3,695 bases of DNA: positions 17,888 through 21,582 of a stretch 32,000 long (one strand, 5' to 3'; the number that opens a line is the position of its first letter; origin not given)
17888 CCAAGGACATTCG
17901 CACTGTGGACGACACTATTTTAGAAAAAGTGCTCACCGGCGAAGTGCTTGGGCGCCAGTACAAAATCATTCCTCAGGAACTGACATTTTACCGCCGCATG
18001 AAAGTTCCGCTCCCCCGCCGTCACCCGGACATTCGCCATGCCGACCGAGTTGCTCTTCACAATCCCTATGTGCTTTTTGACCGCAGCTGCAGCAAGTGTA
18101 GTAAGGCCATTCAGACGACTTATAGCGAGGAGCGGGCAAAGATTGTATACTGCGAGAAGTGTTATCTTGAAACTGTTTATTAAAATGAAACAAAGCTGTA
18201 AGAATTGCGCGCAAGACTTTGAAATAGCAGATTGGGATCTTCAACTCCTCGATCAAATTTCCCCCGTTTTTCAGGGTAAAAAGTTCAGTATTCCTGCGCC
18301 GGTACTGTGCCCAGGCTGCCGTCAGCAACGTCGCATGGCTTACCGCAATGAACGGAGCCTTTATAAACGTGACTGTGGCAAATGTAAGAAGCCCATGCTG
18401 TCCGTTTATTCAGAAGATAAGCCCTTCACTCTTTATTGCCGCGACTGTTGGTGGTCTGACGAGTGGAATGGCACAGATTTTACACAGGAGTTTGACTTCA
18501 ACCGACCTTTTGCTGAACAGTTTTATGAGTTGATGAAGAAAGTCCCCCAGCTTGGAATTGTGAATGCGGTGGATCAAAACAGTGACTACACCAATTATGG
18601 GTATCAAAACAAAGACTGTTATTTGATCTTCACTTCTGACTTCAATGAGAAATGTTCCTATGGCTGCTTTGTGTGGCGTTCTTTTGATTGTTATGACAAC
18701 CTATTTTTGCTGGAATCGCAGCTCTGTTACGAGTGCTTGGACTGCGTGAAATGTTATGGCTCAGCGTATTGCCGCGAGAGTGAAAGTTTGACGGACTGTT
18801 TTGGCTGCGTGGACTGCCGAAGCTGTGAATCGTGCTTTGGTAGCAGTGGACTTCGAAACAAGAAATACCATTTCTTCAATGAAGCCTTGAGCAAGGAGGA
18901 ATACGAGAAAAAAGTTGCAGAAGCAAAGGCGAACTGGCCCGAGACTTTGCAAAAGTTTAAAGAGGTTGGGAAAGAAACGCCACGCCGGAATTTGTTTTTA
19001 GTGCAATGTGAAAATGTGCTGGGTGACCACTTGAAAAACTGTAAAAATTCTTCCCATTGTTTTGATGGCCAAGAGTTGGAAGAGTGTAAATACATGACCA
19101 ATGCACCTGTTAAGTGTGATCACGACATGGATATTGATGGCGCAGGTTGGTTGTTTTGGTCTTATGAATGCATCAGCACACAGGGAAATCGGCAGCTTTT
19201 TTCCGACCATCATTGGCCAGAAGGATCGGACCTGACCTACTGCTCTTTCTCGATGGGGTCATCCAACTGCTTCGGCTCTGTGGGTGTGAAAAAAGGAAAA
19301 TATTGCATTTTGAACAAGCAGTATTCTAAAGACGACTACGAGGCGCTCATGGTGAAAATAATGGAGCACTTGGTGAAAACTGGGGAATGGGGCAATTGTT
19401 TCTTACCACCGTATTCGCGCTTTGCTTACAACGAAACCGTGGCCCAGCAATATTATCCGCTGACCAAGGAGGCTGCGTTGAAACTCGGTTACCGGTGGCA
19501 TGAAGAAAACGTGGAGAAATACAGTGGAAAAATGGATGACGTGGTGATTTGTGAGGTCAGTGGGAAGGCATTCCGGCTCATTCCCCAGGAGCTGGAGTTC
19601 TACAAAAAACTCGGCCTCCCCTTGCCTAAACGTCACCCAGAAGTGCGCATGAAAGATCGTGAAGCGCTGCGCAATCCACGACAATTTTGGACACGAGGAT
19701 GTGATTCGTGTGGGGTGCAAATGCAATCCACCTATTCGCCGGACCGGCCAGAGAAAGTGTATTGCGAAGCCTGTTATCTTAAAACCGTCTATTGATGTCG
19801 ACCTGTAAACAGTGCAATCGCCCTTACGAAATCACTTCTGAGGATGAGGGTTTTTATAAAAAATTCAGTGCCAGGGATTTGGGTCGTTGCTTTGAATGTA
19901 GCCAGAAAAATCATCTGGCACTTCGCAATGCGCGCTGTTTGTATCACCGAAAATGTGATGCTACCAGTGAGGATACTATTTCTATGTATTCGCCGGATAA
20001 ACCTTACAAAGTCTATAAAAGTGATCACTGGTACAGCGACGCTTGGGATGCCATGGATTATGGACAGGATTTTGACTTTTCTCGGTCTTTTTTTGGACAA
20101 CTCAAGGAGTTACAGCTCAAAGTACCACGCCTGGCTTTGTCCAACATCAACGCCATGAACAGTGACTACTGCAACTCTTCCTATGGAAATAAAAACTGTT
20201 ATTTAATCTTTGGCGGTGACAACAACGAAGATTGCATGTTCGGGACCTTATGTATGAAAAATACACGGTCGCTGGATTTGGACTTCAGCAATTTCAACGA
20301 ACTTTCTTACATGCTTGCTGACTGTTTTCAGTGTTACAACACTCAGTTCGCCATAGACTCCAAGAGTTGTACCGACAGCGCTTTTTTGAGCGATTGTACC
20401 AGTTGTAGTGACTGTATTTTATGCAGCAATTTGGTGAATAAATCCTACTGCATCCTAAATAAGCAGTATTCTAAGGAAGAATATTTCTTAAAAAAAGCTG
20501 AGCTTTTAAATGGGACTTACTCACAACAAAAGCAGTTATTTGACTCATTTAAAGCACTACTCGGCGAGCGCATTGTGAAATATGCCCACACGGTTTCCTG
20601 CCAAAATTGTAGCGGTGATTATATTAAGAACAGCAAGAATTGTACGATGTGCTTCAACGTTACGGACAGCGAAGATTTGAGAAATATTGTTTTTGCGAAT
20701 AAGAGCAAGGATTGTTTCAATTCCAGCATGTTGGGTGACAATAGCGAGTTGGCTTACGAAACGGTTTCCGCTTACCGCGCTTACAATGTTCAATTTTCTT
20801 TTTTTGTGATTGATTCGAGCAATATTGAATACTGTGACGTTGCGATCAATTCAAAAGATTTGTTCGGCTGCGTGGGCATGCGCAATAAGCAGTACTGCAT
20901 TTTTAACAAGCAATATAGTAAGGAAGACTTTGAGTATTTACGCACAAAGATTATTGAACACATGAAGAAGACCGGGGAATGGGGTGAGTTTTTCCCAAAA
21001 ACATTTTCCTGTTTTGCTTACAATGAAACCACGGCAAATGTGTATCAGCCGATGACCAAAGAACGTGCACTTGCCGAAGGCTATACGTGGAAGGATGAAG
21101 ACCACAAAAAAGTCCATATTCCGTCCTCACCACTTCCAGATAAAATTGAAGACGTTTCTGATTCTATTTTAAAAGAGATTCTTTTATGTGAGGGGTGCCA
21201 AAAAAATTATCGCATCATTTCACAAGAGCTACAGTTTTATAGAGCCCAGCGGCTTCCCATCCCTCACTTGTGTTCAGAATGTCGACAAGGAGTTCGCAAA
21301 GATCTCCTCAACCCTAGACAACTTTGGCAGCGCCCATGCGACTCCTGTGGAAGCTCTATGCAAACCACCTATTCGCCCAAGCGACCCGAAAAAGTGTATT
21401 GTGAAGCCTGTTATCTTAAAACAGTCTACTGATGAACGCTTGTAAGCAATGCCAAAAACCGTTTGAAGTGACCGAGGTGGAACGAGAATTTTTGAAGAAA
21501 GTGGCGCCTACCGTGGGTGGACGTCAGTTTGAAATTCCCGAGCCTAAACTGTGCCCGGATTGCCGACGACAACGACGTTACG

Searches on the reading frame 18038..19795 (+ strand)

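Call 74: search_protein_families(library=pfam, proteins=[window:18038-19795:+], max_evalue=0.001)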
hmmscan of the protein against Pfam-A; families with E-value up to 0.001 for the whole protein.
window:18038-19795:+ (585 aa): 1 family
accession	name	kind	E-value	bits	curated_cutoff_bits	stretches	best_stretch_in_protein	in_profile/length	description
PF23477.1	zf_Tbcl_2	-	0.0006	19.9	27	1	548-582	1-35/37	Probable treble clef zinc finger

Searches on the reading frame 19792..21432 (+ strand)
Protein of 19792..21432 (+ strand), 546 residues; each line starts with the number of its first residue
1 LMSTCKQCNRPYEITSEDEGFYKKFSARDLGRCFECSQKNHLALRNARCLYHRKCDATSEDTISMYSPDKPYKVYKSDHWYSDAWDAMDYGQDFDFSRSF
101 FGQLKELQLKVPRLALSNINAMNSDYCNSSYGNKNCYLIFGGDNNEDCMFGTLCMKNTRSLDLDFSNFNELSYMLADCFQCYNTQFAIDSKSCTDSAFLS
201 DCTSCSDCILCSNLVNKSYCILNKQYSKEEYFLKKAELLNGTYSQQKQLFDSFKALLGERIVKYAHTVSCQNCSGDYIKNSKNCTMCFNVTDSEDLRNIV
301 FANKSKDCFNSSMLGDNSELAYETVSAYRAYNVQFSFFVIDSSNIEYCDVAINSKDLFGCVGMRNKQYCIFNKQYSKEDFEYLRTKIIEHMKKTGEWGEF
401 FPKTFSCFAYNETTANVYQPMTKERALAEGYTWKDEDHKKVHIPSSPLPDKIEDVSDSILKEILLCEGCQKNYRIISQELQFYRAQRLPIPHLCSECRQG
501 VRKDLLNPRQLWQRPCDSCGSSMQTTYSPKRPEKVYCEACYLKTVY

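Call 74: search_protein_families(library=pfam, proteins=[window:19792-21432:+], max_evalue=0.001)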
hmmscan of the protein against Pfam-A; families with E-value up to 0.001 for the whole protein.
window:19792-21432:+ (546 aa): 1 family
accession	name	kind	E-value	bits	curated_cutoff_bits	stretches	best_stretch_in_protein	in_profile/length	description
PF23477.1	zf_Tbcl_2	-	0.0001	22.3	27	1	509-543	1-35/37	Probable treble clef zinc finger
